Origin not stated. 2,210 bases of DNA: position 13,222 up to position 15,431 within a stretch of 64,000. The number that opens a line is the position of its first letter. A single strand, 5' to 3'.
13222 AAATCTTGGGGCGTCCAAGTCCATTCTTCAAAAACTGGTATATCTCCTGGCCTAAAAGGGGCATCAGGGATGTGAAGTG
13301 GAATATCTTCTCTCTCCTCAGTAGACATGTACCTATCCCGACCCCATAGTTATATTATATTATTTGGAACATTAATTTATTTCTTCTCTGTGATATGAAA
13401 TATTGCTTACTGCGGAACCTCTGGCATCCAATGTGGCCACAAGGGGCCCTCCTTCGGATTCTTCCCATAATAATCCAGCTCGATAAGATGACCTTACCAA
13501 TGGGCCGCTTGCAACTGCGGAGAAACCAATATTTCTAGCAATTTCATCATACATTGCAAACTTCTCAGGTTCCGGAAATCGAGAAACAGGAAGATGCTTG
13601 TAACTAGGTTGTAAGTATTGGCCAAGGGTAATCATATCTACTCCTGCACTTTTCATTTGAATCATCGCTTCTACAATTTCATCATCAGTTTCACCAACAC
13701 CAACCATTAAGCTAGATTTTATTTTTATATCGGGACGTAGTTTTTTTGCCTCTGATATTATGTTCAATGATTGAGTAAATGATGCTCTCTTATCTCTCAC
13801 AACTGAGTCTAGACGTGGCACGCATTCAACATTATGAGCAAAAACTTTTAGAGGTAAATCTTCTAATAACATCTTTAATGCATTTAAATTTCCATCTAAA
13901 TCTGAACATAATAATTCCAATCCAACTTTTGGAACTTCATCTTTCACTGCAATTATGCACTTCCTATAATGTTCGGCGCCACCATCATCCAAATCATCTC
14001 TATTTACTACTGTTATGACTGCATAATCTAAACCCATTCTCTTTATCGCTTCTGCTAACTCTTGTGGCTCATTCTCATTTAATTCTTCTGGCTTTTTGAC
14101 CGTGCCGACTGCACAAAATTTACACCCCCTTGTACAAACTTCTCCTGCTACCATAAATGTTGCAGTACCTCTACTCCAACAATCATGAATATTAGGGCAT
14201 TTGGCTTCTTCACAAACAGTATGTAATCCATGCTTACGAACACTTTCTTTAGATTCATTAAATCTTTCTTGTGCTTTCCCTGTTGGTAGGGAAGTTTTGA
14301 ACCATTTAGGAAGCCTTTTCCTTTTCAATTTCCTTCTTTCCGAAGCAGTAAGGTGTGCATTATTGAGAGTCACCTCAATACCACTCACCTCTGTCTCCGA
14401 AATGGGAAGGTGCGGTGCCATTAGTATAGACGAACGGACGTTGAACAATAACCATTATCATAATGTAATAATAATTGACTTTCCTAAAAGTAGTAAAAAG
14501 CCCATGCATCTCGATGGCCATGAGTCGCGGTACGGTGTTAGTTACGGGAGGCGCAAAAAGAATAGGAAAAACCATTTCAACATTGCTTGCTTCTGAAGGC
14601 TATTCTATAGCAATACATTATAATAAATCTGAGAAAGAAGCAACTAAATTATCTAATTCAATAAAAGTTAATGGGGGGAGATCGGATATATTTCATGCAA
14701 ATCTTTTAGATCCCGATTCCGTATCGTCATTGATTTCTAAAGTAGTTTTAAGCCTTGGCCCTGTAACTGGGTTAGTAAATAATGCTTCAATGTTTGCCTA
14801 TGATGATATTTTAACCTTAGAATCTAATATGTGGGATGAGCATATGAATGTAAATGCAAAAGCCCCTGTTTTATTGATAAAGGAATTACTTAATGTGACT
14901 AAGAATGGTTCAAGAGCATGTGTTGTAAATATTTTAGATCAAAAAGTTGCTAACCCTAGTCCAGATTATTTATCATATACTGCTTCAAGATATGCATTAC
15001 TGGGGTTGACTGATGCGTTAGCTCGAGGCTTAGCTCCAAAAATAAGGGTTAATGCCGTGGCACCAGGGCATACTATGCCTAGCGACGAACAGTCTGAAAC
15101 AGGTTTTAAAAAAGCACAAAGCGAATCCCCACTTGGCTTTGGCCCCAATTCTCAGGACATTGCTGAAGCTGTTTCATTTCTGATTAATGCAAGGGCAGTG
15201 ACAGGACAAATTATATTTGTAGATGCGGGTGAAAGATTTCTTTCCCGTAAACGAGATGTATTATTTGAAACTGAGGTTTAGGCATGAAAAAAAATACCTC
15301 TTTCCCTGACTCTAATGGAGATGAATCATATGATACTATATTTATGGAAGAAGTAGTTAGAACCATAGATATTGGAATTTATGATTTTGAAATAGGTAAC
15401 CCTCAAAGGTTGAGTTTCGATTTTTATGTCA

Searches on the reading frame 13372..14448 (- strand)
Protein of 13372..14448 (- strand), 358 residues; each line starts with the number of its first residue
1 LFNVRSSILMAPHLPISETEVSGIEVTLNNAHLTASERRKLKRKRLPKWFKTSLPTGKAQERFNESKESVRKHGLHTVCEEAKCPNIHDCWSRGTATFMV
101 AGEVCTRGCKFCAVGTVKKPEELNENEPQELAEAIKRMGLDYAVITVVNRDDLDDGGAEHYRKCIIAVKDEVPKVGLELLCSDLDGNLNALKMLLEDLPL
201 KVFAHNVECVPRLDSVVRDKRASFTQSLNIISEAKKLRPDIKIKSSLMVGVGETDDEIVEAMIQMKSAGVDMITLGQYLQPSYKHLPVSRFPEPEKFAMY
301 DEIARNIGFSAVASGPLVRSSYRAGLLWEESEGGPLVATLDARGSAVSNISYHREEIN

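Call 12: search_protein_families(library=pfam, proteins=[window:13372-14448:-], max_evalue=0.001)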
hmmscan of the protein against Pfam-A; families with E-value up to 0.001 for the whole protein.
window:13372-14448:- (358 aa): 2 families
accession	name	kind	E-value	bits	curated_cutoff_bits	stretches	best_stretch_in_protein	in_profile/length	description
PF04055.27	Radical_SAM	-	2.4e-15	57.5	29.5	1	102-262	4-163/166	Radical SAM superfamily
PF16881.10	LIAS_N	-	8.5e-12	45.8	27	1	36-84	51-96/96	N-terminal domain of lipoyl synthase of Radical_SAM family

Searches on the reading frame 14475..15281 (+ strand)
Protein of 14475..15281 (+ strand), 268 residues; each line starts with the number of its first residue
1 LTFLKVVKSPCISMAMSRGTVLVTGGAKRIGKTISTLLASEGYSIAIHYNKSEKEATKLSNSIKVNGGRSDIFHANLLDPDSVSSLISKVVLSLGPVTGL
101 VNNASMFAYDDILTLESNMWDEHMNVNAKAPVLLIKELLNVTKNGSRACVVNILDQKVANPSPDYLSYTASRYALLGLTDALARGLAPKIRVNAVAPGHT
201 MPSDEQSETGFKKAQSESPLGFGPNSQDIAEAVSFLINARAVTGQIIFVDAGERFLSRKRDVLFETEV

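Call 12: search_protein_families(library=pfam, proteins=[window:14475-15281:+], max_evalue=0.001)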
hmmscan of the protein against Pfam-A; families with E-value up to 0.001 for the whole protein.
window:14475-15281:+ (268 aa): 5 families
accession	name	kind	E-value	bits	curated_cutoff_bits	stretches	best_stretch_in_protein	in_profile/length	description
PF13561.12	adh_short_C2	-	1.6e-34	120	27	1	28-252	6-234/236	Enoyl-(Acyl carrier protein) reductase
PF00106.31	adh_short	-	1e-33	116.9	26.6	1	20-201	2-183/195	short chain dehydrogenase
PF08659.16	KR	-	1.6e-08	35.1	22.6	1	19-131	1-116/180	KR domain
PF21777.3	SDR-like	-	5.1e-06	27.5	24.7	0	224-247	73-96/98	Short chain dehydrogenase-like protein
PF01370.27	Epimerase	-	0.00059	19.8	20.9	1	21-89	1-62/240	NAD dependent epimerase/dehydratase family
